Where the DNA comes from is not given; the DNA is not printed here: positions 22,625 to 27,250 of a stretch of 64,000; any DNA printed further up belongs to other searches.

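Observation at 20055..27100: Candidate ether-lipid / plasmalogen locus: GpsA paralog divergent from a GT4 + fused PlsA/PlsR-like reductase operon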

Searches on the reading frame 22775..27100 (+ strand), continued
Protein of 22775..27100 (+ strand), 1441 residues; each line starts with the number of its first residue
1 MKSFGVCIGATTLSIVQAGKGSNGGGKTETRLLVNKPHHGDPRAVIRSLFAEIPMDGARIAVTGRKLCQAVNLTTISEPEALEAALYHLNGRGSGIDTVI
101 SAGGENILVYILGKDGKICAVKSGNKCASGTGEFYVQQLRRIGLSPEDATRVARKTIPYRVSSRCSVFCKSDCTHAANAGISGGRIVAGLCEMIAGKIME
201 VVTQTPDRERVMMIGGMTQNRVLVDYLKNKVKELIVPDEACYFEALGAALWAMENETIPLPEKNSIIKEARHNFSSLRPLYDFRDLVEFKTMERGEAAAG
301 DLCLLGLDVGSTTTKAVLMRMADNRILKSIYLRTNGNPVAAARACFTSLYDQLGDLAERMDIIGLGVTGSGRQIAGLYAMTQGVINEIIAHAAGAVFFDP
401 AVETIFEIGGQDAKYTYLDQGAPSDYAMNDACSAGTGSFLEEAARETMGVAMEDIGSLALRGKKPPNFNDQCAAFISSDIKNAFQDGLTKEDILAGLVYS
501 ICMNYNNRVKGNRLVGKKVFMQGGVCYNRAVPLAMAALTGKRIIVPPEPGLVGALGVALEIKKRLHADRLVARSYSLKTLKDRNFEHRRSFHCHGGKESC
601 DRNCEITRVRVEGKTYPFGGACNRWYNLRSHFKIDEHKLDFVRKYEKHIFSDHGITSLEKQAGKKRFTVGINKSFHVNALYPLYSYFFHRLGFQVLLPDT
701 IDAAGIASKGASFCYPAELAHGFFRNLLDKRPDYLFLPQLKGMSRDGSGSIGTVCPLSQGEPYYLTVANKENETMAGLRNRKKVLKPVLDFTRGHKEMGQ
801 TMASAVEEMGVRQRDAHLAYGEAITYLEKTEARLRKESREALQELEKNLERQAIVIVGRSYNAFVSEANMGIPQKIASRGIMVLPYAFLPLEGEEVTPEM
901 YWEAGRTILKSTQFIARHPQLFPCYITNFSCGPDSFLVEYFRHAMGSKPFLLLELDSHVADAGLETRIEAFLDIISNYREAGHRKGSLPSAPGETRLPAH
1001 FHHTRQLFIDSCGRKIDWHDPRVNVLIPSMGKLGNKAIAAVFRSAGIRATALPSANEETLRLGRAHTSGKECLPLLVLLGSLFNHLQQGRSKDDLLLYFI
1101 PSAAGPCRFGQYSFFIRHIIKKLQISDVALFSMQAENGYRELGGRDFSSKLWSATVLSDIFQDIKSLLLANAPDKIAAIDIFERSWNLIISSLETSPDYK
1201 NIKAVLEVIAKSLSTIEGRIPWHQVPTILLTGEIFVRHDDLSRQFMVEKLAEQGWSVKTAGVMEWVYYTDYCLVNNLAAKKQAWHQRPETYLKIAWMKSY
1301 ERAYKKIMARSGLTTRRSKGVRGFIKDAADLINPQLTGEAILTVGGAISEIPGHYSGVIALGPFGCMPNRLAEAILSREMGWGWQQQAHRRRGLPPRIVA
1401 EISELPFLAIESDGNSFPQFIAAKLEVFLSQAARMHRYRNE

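Call 60: find_related_loci(query=A1, collection=genome_contigs, flank=9000)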
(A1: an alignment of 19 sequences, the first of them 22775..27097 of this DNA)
Query A1 (1441 aa) in genome_contigs; peptide patterns used: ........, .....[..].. (x = any residue, [..] = any of these).
600 stretches matched a pattern (row limit reached: there are more); 599 encode a relative of the query (tblastn E <= 1e-3); the best 80 are kept; 80 distinct loci.
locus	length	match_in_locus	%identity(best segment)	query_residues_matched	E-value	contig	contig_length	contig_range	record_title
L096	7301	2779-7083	59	1-1437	0e+0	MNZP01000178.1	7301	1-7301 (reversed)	MAG: Syntrophaceae bacterium CG2_30_49_12 cg2_3.0_scaffold_10988_c, whole genome shotgun sequence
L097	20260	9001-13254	56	1-1441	0e+0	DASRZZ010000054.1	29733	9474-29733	MAG TPA_asm: Syntrophales bacterium isolate SMAG_U15336 k141_4925937, whole genome shotgun sequence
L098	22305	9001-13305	56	1-1436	0e+0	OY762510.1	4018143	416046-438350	MAG: uncultured Syntrophus sp. isolate ce8641d8-6ba7-4885-b5ca-0195441cf687 genome assembly, chromosome: 1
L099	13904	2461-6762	54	1-1436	0e+0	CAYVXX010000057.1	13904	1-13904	MAG TPA_asm: uncultured Syntrophales bacterium isolate SRP178699_co1_423 genome assembly, contig: NODE_5790_length_13904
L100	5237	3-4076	55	93-1437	0e+0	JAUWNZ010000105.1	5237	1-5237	MAG: Pseudomonadota bacterium isolate CSMAG_2437 CSMAG_2437_k141_357130_length_5237_cov_43.8583, whole genome shotgun se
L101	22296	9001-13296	53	1-1437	0e+0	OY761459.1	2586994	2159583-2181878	MAG: Syntrophales bacterium isolate c6a0f7f3-880d-44d6-9c5f-266f97196533 genome assembly, chromosome: 1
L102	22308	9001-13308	53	1-1441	0e+0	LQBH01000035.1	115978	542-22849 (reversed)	MAG: delta proteobacterium MLS_D scaffold_4, whole genome shotgun sequence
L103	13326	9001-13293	52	1-1436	0e+0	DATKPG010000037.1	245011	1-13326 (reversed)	MAG TPA_asm: Smithella sp. isolate SMAG_U14785 k141_1867398, whole genome shotgun sequence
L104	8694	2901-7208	50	1-1436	0e+0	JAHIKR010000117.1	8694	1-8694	MAG: Proteobacteria bacterium isolate KR13_N1.mb.65 KR13_N1.mb.65_k141_66529, whole genome shotgun sequence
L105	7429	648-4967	49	1-1436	0e+0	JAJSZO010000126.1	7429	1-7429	MAG: Deltaproteobacteria bacterium isolate SM14434AFWG171 FWG171_EthSRB1_contig126_0007429bp, whole genome shotgun seque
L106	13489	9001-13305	52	1-1437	0e+0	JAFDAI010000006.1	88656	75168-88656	MAG: Deltaproteobacteria bacterium isolate AB_1215_Bin_93 AB_1215_Bin_93_scaffold_128, whole genome shotgun sequence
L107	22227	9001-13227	51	1-1439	0e+0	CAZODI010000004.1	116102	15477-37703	MAG TPA_asm: uncultured Syntrophaceae bacterium isolate binchicken_co20_342 genome assembly, contig: NODE_430_length_116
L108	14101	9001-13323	50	1-1436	0e+0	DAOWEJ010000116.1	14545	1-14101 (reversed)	MAG TPA_asm: Deltaproteobacteria bacterium isolate CSMAG_1936 CSMAG_1936_k141_3566855_length_14545_cov_14.8924, whole ge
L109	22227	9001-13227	51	1-1439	0e+0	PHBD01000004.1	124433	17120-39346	MAG: Deltaproteobacteria bacterium HGW-Deltaproteobacteria-19 bjp_ig2102_scaffold_136, whole genome shotgun sequence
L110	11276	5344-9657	49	1-1436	0e+0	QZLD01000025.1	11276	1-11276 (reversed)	MAG: Gammaproteobacteria bacterium isolate Madre5 k127_255822, whole genome shotgun sequence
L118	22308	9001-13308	50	3-1437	0e+0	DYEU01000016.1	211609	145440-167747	MAG TPA_asm: Desulfatibacillum sp. isolate Tomsk_70_44 Tomsk_k141_38357, whole genome shotgun sequence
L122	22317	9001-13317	49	1-1436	0e+0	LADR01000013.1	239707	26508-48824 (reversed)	MAG: Desulfatitalea sp. BRH_c12 BRHa_1002927, whole genome shotgun sequence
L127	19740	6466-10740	48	1-1441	0e+0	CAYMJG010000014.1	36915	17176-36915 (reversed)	MAG TPA_asm: uncultured Eubacteriales bacterium isolate SRP192927_co2_99 genome assembly, contig: NODE_1351_length_36915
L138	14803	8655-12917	46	1-1441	0e+0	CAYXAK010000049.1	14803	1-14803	MAG TPA_asm: uncultured Halanaerobiaceae bacterium isolate binchicken_co32_417 genome assembly, contig: NODE_6620_length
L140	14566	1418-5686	48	1-1441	0e+0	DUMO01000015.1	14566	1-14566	MAG TPA_asm: Clostridiaceae bacterium isolate AS04akNAM_68 9285_AS04, whole genome shotgun sequence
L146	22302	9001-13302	46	1-1441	0e+0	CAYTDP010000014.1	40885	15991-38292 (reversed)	MAG TPA_asm: uncultured Halanaerobiaceae bacterium isolate SRP201947_co1_372 genome assembly, contig: NODE_157_length_40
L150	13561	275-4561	47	1-1441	0e+0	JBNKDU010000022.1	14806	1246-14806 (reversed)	MAG: Desulfobacteraceae bacterium isolate F1.bin.3.orig k141_612481, whole genome shotgun sequence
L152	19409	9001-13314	50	1-1437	0e+0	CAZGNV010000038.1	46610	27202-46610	MAG TPA_asm: uncultured Desulfosarcinaceae bacterium isolate SRP338002_co1_139 genome assembly, contig: NODE_709_length_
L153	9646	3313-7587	46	2-1441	0e+0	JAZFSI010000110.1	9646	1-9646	MAG: Candidatus Neomarinimicrobiota bacterium isolate BS1bin.5 BS1bin.5_110, whole genome shotgun sequence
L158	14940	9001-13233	46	2-1441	0e+0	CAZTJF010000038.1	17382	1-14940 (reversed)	MAG TPA_asm: uncultured Ignavibacteriaceae bacterium isolate SRP173033_co3_36 genome assembly, contig: NODE_4003_length_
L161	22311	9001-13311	45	1-1441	0e+0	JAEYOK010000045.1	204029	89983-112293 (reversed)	MAG: Bacillota bacterium isolate OH_CBB_14 k127_229938, whole genome shotgun sequence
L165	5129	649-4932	45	1-1441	0e+0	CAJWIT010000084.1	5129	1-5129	MAG TPA_asm: uncultured Candidatus Marinimicrobia bacterium isolate ERR599051_bin.43_MetaBAT_v2.12.1_MAG genome assembly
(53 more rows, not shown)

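Call 64: search_solved_structures(query=A1, max_evalue=10, show_alignments=0)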
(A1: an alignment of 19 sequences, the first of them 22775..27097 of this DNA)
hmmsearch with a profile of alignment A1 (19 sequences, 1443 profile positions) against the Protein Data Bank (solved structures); distinct sequences matched with E-value up to 10: 20.
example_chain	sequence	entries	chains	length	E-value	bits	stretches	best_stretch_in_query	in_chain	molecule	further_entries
4eht_A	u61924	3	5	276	1.4e-36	128.5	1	303-559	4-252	Activator of 2-hydroxyisocaproyl-CoA dehydratase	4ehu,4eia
1hux_A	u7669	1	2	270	2.7e-33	117.6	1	302-570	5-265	ACTIVATOR OF (R)-2-HYDROXYGLUTARYL-COA DEHYDRATASE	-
9gai_D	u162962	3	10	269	2.8e-32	114.2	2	304-463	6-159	3-methylbenzoyl-CoA reductase alpha subunit MbdQ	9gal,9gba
7yyl_E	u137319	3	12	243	2.9e-22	81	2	303-439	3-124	Putative CoA-substrate-specific enzyme activase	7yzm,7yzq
9gai_C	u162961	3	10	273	3.5e-20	74.1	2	116-248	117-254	3-methylbenzoyl-CoA reductase delta subunit MbdP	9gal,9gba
9ti4_h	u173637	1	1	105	0.018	15.4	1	134-176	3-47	NADH dehydrogenase [ubiquinone] iron-sulfur protein 5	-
9cwt_h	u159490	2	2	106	0.019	15.4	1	134-176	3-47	NADH dehydrogenase [ubiquinone] iron-sulfur protein 5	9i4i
5xtc_h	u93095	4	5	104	0.019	15.4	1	134-176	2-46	NADH dehydrogenase [ubiquinone] iron-sulfur protein 5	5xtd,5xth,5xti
8zo8_S5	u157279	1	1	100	0.026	14.9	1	137-176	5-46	NADH dehydrogenase [ubiquinone] iron-sulfur protein 5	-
7v2c_h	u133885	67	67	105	0.03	14.7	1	137-176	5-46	NADH dehydrogenase [ubiquinone] iron-sulfur protein 5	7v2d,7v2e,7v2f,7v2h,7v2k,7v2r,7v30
5gpn_o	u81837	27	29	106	0.031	14.6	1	137-176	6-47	NADH dehydrogenase [ubiquinone] iron-sulfur protein 5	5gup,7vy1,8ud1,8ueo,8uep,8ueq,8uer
9w2u_e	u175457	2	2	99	0.12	12.7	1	137-175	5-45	NADH dehydrogenase [ubiquinone] iron-sulfur protein 5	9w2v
5lc5_e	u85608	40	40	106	0.13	12.6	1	137-175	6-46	NADH dehydrogenase [ubiquinone] iron-sulfur protein 5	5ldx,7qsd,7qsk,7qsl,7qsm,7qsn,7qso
5ldw_e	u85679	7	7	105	0.13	12.5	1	137-175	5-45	NADH dehydrogenase [ubiquinone] iron-sulfur protein 5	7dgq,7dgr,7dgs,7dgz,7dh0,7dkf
6g2j_e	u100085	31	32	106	0.19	12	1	134-176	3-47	NADH dehydrogenase [ubiquinone] iron-sulfur protein 5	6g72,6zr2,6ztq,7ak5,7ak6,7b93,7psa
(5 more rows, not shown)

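Call 90: search_protein_families(library=pfam, proteins=[L118:11653-12312:+, L118:12313-12912:+, L118:12913-13332:+], max_evalue=10)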
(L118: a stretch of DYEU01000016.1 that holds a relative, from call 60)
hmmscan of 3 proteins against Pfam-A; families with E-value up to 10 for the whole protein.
L118:11653-12312:+ (220 aa): 1 family
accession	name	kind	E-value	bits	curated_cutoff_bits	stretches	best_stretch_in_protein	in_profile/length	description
PF06050.19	HGD-D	-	0.016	15.2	28.4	1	45-94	289-341/342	2-hydroxyglutaryl-CoA dehydratase, D-component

L118:12313-12912:+ (200 aa): 2 families
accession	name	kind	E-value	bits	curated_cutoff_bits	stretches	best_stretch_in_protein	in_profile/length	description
PF08029.16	HisG_C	-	0.041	14.4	23.5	1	58-110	14-64/73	HisG, C-terminal domain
PF16813.11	Cas_St_Csn2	-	0.29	10.6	28.8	1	11-105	210-302/343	CRISPR-associated protein Csn2 subfamily St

L118:12913-13332:+ (140 aa): 0 families

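Call 91: search_protein_families(library=ncbifam, proteins=[L001:4477-5274:-, L095:4608-6143:+, L005:6488-7873:-], max_evalue=0.00001)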
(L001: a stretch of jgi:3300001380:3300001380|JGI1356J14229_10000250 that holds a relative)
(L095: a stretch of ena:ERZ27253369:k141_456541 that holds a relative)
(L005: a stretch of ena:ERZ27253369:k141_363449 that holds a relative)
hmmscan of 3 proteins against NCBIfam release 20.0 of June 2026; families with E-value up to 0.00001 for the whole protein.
L001:4477-5274:- (265 aa): 1 family
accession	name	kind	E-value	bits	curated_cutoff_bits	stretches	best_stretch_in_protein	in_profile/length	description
NF052566.1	OrLpdHdlsOlsERhiz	equivalog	6.9e-21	74.8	475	1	56-241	89-267/293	ornithine lipid hydroxylase OlsE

L095:4608-6143:+ (511 aa): 12 families
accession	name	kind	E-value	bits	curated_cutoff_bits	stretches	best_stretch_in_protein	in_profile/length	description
TIGR02095.1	glgA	subfamily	3e-37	128.4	328.45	1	39-503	15-476/477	glycogen/starch synthase, ADP-glucose type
NF001900.0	PRK00654.1-3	equivalog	2e-27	95.8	509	1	39-482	15-436/481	glycogen synthase GlgA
NF001899.0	PRK00654.1-2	equivalog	2.8e-27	95.3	459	1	139-504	130-475/478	glycogen synthase GlgA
NF001898.0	PRK00654.1-1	equivalog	1.2e-25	90.2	603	1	140-504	126-475/477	glycogen synthase GlgA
NF001905.0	PRK00654.2-4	subfamily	4.1e-23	81.7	560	1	39-501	15-483/489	glycogen synthase GlgA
NF001903.0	PRK00654.2-2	equivalog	1.4e-18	66.9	616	1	141-502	132-476/482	glycogen synthase GlgA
NF001901.0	PRK00654.1-5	equivalog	4.1e-18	65.1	649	1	131-503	147-490/502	glycogen synthase GlgA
NF001902.0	PRK00654.2-1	equivalog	1.3e-15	57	845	1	119-503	113-488/492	glycogen synthase GlgA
NF010699.0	PRK14099.1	equivalog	1.5e-15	56.7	762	1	142-466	136-445/485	glycogen synthase GlgA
NF010698.0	PRK14098.1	equivalog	9.1e-12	44.4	754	1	142-481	144-466/489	starch synthase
NF001904.0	PRK00654.2-3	equivalog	3.1e-08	32.7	577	1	138-504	123-474/475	glycogen synthase GlgA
NF001906.0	PRK00654.2-5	equivalog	6.2e-08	32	870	1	254-497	245-480/485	glycogen synthase GlgA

L005:6488-7873:- (461 aa): 6 families
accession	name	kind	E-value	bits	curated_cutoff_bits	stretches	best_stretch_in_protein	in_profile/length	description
NF046027.1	PhglucPhmanMutPgmG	equivalog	3.5e-152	507.3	600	1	12-453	6-450/460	phosphoglucomutase/phosphomannomutase PgmG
TIGR03990.1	Arch_GlmM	equivalog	2.4e-110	369.5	439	1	14-449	2-440/444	phosphoglucosamine mutase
NF007088.0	PRK09542.1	equivalog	2.7e-89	300.3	618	1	12-451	8-451/456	phosphomannomutase/phosphoglucomutase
NF011943.0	PRK15414.1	subfamily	6.4e-67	226.5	801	1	15-446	6-446/456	phosphomannomutase CpsG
TIGR01455.1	glmM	equivalog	3.8e-54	184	447.55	1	21-449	6-436/442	phosphoglucosamine mutase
NF005737.0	PRK07564.1-1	equivalog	9.2e-10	37.7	378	0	162-367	193-401/543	alpha-D-glucose phosphate-specific phosphoglucomutase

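Call 94: list_cluster_members(proteins=[L118:8959-13332:+, L118:8983-13332:+, L122:8989-13347:+, L152:8989-13341:+])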
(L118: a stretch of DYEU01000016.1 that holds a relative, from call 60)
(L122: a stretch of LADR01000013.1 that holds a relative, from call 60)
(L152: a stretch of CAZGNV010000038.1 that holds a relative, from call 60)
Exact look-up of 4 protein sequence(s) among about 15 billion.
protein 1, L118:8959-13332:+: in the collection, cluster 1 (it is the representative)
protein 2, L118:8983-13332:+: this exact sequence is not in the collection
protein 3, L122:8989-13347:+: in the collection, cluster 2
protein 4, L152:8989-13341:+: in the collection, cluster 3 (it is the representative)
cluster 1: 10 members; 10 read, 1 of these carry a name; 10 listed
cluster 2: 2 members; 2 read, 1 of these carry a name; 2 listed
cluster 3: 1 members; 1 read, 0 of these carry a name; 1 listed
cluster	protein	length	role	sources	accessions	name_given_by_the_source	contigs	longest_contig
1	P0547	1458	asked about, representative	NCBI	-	-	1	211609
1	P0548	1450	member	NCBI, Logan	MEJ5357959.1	MAG: acyl-CoA dehydratase activase [Desulfobacterales bacterium]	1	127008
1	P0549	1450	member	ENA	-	-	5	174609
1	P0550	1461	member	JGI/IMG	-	-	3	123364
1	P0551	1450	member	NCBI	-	-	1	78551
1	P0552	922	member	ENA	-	-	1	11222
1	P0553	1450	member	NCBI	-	-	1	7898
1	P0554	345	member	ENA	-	-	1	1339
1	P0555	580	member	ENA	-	-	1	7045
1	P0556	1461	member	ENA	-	-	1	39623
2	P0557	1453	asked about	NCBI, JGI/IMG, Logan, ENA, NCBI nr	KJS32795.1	MAG: activase [Desulfatitalea sp. BRH_c12]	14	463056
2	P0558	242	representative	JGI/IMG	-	-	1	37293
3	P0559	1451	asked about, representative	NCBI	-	-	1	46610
